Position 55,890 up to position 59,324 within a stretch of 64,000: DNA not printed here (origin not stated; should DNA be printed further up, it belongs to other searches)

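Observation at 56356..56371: In-frame G16 tract in a large surface lipoprotein: likely slipped-strand ON/OFF switch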

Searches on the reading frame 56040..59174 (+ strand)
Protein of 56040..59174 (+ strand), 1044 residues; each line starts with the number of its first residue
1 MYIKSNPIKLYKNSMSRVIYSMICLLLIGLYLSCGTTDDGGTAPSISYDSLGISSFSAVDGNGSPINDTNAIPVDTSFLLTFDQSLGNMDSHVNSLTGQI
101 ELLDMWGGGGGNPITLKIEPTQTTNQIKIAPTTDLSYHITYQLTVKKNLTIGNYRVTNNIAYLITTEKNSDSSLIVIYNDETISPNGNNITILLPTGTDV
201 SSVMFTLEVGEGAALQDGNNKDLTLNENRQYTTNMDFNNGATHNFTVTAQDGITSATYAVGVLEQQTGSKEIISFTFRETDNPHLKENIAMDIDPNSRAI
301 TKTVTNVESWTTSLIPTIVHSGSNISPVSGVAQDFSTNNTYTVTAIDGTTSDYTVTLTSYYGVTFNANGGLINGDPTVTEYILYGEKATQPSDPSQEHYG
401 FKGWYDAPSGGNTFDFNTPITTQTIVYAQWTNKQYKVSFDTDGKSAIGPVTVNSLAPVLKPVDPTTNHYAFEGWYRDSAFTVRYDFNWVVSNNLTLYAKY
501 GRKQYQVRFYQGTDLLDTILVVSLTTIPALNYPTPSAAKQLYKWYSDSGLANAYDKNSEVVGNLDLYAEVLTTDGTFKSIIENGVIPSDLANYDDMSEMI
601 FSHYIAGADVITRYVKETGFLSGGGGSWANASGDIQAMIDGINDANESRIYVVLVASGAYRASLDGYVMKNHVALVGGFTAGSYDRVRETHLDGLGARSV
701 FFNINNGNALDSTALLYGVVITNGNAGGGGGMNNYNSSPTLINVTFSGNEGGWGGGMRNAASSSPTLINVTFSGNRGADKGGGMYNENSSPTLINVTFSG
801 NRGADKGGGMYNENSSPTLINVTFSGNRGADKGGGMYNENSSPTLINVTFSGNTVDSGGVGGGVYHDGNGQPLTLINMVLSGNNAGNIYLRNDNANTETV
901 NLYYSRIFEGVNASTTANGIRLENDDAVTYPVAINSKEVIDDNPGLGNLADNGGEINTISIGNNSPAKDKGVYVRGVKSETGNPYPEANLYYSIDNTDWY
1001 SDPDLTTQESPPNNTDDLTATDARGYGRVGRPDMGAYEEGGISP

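Call 8: search_protein_families(library=pfam, proteins=[window:56040-59174:+], max_evalue=0.01)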
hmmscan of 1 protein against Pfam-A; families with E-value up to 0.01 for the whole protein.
window:56040-59174:+ (1044 aa): 4 families
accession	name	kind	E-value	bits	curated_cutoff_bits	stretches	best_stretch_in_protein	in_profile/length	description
PF09479.16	Flg_new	-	3.2e-31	107.7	27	2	435-499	1-65/65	Listeria-Bacteroides repeat domain (List_Bact_rpt)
PF22243.2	DUF5018-rel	-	0.00048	20.7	28.1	1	325-356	84-115/115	DUF5018-related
PF16410.10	DUF5018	-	0.001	18.5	38.2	1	317-356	172-212/352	Domain of unknown function (DUF5018)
PF13205.12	Big_5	-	0.0011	20.1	23.6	1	64-149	11-87/105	Bacterial Ig-like domain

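Call 9: search_protein_families(library=ncbifam, proteins=[window:56040-59174:+], max_evalue=0.01)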
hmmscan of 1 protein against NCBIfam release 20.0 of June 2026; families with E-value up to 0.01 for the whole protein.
window:56040-59174:+ (1044 aa): 4 families
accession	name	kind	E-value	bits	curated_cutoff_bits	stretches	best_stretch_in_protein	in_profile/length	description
NF033188.1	internalin_H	exception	3.5e-18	65.6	1050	1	330-503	315-483/548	InlH/InlC2 family class 1 internalin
NF033189.1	internalin_A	exception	1.9e-16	59.6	1600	1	361-555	567-757/799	class 1 internalin InlA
NF041518.1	choice_anch_Q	domain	2.5e-10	40.4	25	2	943-974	1-32/58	choice-of-anchor Q domain-containing protein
TIGR02543.1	List_Bact_rpt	repeat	0.00021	21.6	20.95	1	464-500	1-40/44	TIGR02543 family repeat protein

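Call 10: find_homologous_proteins(query=window:56040-59174:+, max_evalue=0.00001)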
Query window:56040-59174:+ (1044 aa): 422 proteins with E <= 0.00001 among 8000 candidates; the best 120 are listed.
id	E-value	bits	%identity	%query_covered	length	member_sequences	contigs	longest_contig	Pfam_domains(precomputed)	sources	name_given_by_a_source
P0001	0.0e+0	2337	100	100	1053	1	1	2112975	PF09479.17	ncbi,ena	-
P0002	0.0e+0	1774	58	81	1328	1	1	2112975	PF09479.17,PF02415.24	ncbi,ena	-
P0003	0.0e+0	1657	71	99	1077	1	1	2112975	PF09479.17,PF13205.13,PF19755.5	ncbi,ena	-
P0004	0.0e+0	1657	74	100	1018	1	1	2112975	PF09479.17,PF02415.24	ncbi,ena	-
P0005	0.0e+0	1613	68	99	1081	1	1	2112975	PF09479.17,PF19755.5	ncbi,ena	-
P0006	0.0e+0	1581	72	100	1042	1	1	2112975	PF09479.17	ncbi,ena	-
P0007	0.0e+0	1578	71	99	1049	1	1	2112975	PF09479.17,PF19755.5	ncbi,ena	-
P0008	0.0e+0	1577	67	99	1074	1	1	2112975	PF13229.13,PF09479.17,PF02415.24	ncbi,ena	-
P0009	0.0e+0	1543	69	100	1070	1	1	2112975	PF09479.17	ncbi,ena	-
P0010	0.0e+0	1496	70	89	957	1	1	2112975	PF09479.17,PF19755.5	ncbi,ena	-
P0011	0.0e+0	1483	75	80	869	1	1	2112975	PF13229.13,PF09479.17,PF02415.24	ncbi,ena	-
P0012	0.0e+0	1479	68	56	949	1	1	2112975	PF09479.17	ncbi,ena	-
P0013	0.0e+0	1432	68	99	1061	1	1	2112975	PF09479.17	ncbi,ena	-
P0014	0.0e+0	1396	58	85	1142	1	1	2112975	PF13229.13,PF09479.17,PF02415.24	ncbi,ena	-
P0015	0.0e+0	1346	67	81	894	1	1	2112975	PF09479.17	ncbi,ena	-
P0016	0.0e+0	1345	52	99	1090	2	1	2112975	PF09479.17,PF02415.24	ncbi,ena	-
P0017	0.0e+0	1344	70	82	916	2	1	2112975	PF09479.17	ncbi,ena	-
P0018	0.0e+0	1343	71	81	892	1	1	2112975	PF13229.13,PF09479.17,PF02415.24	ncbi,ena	-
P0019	0.0e+0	1319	75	82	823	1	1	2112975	PF09479.17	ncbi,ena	-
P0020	0.0e+0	1293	52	67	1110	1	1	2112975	PF09479.17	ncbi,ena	-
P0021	0.0e+0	1279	73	80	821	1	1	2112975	PF09479.17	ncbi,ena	-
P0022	0.0e+0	1275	73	81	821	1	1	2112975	PF09479.17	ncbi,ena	-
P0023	0.0e+0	1250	50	46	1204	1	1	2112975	PF09479.17,PF02415.24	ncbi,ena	-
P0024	0.0e+0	1197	58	99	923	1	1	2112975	PF09479.17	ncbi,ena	-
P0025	0.0e+0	1018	61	56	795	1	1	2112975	PF09479.17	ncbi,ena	-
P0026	4.8e-284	964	57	56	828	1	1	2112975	PF09479.17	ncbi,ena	-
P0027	2.3e-272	925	50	62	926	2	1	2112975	PF09479.17,PF02415.24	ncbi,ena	-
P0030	9.9e-115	403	32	20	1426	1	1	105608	PF09479.17,PF09500.17,PF18115.8,PF16640.12,PF18998.7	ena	-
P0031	3.7e-114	401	37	15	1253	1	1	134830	PF09479.17,PF09500.17,PF18115.8,PF16640.12,PF18998.7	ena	-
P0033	4.4e-111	391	36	15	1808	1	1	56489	PF09479.17,PF16640.12,PF18998.7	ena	-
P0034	4.2e-110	388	35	21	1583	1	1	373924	PF09479.17,PF00963.25,PF18998.7,PF00395.26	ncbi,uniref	ncbi:InlB B-repeat-containing protein [Lysinibacillus sp. NPDC094177]|uniref:InlB B-repeat-containin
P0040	1.4e-95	340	33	20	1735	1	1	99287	PF09479.17,PF18998.7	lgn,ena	-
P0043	5.5e-87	311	38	16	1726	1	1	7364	PF09479.17,PF18998.7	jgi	jgi:uncharacterized repeat protein (TIGR02543 family)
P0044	3.3e-86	309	31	20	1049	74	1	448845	PF09479.17,PF14580.13,PF08191.18,PF12354.16,PF18998.7,PF12799.14,PF13855.13,PF00746.27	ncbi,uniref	ncbi:InlB B-repeat-containing protein [Listeria ivanovii]|uniref:InlB B-repeat-containing protein n=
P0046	7.8e-79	284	30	23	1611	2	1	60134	PF09479.17,PF03781.23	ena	-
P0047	9.7e-79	284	32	23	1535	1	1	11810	PF09479.17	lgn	-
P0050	7.5e-71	258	32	21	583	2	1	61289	PF09479.17,PF18998.7,PF17587.8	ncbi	ncbi:InlB B-repeat-containing protein, partial [Erysipelothrix inopinata]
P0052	1.0e-67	247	32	20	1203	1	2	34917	PF09479.17,PF18998.7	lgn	-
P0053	1.1e-66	244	36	17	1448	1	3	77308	PF09479.17,PF18998.7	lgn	-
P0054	1.1e-64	237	31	21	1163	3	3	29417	PF09479.17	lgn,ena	-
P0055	9.3e-63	231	32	20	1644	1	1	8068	PF14262.13,PF09479.17,PF18998.7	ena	-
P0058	5.5e-61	225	33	17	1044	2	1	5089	PF09479.17,PF02368.25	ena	-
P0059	1.1e-59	221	34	20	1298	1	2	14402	PF09479.17,PF18998.7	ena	-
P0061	6.0e-59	218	32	14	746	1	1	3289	PF09479.17,PF18998.7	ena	-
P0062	9.6e-59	218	33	21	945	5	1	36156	PF09479.17,PF04773.19,PF18998.7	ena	-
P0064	4.5e-54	202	37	14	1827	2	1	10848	PF09479.17,PF18998.7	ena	-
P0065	3.1e-53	200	45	11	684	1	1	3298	PF09479.17,PF18998.7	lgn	-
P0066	3.9e-53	199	30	18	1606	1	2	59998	PF09479.17,PF18998.7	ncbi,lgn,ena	-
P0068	6.0e-52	195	36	17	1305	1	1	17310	PF09479.17,PF18998.7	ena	-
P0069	6.3e-52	195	34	14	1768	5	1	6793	PF09479.17,PF18998.7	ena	-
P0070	2.5e-51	193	29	23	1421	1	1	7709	PF09479.17,PF18998.7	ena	-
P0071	2.6e-51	193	30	19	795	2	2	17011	PF09479.17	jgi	-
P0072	1.1e-50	191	34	21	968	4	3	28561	PF00754.32,PF09479.17,PF18998.7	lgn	-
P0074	5.7e-50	189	32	17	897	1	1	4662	PF09479.17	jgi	jgi:uncharacterized repeat protein (TIGR02543 family)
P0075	1.3e-49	188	32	21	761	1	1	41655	PF09479.17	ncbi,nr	ncbi:MAG: InlB B-repeat-containing protein, partial [Candidatus Gracilibacteria bacterium]|nr:InlB B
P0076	1.5e-49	187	34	14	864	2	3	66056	PF09479.17,PF18998.7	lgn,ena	-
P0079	2.9e-48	183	29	20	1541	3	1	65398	PF09479.17,PF18998.7,PF00544.26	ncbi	-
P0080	5.7e-48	182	40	14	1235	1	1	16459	PF09479.17,PF18998.7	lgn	-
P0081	1.0e-47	181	38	12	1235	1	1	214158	PF09479.17,PF18998.7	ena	-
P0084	9.2e-47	178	35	14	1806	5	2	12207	PF09479.17,PF18998.7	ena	-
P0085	1.3e-46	178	32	11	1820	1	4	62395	PF09479.17,PF18998.7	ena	-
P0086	3.2e-46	176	26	30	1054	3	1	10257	PF09479.17,PF18998.7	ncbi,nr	ncbi:MAG: InlB B-repeat-containing protein, partial [Anaeroplasmataceae bacterium]|nr:InlB B-repeat-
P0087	3.2e-46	176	36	17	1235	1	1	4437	PF09479.17,PF18998.7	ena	-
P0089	6.7e-46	175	34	20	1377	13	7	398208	PF09479.17,PF18998.7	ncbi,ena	-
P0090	8.9e-46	175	35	16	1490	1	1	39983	PF09479.17,PF13306.13,PF18998.7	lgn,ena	-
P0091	1.1e-45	175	33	14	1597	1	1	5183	PF09479.17,PF13209.12,PF18998.7,PF01841.26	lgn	-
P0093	4.8e-45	172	36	18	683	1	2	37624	PF09479.17,PF18998.7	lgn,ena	-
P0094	4.9e-45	172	33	14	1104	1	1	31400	PF09479.17,PF18998.7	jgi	jgi:uncharacterized repeat protein (TIGR02543 family)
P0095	5.5e-45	172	27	20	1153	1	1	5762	PF09479.17,PF13306.13,PF00404.25,PF18998.7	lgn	-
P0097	5.7e-44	169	29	18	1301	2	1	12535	PF09479.17,PF18998.7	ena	-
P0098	1.0e-43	168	34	15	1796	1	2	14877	PF09479.17,PF18998.7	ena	-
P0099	4.8e-43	166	32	20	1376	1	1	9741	PF09479.17,PF13306.13,PF12799.14,PF13855.13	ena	-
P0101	1.0e-42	165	31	17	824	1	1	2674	PF09479.17,PF13306.13,PF18998.7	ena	-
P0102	2.3e-42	164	32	16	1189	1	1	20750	PF09479.17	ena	-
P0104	1.2e-41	161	34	14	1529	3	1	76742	PF07714.24,PF00069.32,PF09479.17,PF03109.23,PF18998.7,PF03793.25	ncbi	-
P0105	1.3e-41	161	30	21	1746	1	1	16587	PF09479.17,PF02415.24,PF18998.7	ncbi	-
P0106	2.7e-41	160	31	15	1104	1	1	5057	PF09479.17,PF18998.7,PF13620.13,PF22904.4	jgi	jgi:uncharacterized repeat protein (TIGR02543 family)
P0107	7.6e-41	159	31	20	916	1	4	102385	PF09479.17,PF13306.13,PF18998.7,PF13855.13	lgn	-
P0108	6.8e-40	155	34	14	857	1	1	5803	PF09479.17,PF02018.24,PF18998.7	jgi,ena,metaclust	metaclust:\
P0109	7.6e-40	155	39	16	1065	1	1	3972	PF09479.17,PF13306.13,PF07538.17,PF18429.7,PF13855.13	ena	-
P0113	1.5e-38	151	29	26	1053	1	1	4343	PF16410.11,PF22243.3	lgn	-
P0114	2.5e-38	150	36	17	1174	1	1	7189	PF09479.17,PF18998.7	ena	-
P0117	1.2e-37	148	35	14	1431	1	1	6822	PF09479.17,PF00404.25,PF18998.7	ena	-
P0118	1.9e-37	147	31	14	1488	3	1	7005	PF09479.17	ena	-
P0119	6.1e-37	146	36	13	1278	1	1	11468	PF09479.17,PF01510.31,PF22359.3,PF02368.25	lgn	-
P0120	4.9e-36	143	30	21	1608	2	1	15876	PF09479.17,PF13306.13,PF18998.7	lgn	-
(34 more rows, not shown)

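Call 11: find_encoding_contigs(protein=window:56040-59174:+, flank=5000, max_places=10)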
Protein window:56040-59174:+ (1044 aa): no gene with exactly this product is on record in the collection.

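Call 15: find_related_loci(query=A1, collection=genome_contigs, flank=2500)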
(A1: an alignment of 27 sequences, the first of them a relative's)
Query A1 (1053 aa) in genome_contigs; peptide patterns used: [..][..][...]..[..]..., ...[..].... (x = any residue, [..] = any of these).
34 stretches matched a pattern; 5 encode a relative of the query (tblastn E <= 1e-3); 5 distinct loci.
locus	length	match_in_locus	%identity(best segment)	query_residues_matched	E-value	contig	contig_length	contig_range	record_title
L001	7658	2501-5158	30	350-593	2e-14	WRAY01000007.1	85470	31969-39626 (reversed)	MAG: Bacillota bacterium isolate Lab288P1bin55 Ga0131853_10000336, whole genome shotgun sequence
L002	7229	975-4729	36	343-477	6e-10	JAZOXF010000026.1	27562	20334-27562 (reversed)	MAG: Acutalibacteraceae bacterium isolate T1900045516_YK20190210.MAGScoT_cleanbin_000013 SGB_7609_k141_3199141, whole ge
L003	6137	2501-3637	38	368-532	3e-7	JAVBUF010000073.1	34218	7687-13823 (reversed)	MAG: Lachnospiraceae bacterium isolate EPI_MAG_00271 c_000002100838, whole genome shotgun sequence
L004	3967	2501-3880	38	370-452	8e-7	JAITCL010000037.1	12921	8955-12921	MAG: Treponema sp. isolate Nl494_bin32 k119_1222623, whole genome shotgun sequence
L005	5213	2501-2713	34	370-440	4e-5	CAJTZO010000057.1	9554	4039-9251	MAG TPA_asm: uncultured Clostridia bacterium isolate MGBC120805 genome assembly, contig: MGBC120805.57, whole genome sho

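Call 16: find_encoding_contigs(protein=P0001, flank=10000, max_places=3)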
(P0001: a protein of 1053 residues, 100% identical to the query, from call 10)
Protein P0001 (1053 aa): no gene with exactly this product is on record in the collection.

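Call 17: find_encoding_contigs(protein=P0010, flank=10000, max_places=3)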
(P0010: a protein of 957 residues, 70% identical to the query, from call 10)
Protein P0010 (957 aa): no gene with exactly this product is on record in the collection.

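Call 18: list_cluster_members(proteins=[P0001, P0010, P0003, P0004, P0007])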
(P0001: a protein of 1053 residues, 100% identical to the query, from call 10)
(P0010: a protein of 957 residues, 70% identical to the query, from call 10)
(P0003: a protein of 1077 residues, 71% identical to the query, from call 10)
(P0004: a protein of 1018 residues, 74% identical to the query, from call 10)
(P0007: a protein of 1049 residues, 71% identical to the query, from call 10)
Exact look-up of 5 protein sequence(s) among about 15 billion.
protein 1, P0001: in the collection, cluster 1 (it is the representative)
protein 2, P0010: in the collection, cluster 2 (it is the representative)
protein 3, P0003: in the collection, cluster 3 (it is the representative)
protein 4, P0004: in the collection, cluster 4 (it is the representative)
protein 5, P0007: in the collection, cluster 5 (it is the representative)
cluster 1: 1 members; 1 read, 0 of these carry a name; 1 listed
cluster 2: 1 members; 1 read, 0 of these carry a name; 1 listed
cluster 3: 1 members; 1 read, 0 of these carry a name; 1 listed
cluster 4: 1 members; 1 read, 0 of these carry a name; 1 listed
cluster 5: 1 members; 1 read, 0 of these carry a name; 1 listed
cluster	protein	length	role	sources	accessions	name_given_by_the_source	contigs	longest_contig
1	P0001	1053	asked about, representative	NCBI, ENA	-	-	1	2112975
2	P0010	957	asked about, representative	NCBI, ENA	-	-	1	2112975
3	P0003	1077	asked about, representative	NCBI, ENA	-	-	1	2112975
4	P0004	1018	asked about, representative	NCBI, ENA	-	-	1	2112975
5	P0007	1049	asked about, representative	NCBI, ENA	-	-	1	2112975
